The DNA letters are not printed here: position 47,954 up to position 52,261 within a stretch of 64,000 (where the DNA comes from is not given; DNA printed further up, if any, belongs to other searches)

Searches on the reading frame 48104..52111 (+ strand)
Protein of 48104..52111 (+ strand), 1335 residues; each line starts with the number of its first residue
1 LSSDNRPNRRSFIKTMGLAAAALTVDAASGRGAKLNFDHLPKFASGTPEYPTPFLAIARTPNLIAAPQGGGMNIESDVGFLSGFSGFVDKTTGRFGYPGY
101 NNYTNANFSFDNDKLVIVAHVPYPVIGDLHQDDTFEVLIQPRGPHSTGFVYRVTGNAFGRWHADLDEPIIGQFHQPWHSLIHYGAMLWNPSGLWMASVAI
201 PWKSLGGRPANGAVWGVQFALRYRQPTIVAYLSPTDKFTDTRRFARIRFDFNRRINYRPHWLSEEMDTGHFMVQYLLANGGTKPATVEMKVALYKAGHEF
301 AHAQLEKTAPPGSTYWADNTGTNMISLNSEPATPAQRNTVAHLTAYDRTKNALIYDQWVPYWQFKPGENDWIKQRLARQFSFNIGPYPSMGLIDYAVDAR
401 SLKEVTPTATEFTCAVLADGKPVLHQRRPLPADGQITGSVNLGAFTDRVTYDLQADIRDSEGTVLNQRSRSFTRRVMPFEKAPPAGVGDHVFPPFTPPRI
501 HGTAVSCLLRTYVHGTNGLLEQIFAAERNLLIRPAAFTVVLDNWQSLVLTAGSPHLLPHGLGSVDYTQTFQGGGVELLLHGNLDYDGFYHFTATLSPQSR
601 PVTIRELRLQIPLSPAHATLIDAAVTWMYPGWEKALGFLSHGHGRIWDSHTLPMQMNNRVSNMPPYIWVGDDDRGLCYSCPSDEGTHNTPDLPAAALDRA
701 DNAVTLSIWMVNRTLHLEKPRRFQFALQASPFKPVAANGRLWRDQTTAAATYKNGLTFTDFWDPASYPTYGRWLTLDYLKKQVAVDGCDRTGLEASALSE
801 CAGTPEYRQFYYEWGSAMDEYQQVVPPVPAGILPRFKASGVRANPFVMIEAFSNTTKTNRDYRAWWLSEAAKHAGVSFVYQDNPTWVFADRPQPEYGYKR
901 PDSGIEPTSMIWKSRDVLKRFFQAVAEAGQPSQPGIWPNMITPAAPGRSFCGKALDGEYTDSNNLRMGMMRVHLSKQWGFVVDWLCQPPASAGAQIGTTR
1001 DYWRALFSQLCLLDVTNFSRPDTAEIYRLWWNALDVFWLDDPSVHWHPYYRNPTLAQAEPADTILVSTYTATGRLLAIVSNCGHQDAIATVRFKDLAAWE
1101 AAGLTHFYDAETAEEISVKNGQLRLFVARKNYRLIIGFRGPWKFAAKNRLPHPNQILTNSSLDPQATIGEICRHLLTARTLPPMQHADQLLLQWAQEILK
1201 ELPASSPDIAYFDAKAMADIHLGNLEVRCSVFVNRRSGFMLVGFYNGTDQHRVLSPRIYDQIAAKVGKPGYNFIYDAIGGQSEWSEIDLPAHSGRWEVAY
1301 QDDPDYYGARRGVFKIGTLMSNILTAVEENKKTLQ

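Call 7: search_protein_families(library=pfam, proteins=[window:48104-52111:+], max_evalue=0.01)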
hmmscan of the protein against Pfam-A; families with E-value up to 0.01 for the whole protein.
window:48104-52111:+ (1335 aa): 2 families
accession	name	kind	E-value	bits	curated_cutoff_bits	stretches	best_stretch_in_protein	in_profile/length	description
PF19543.5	GH123_N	-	9.8e-10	37.4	22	1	486-682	332-519/969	Glycoside hydrolase 123, N-terminal domain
PF10518.14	TAT_signal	-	0.0054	17.1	22.7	0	7-24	2-19/21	TAT (twin-arginine translocation) pathway signal sequence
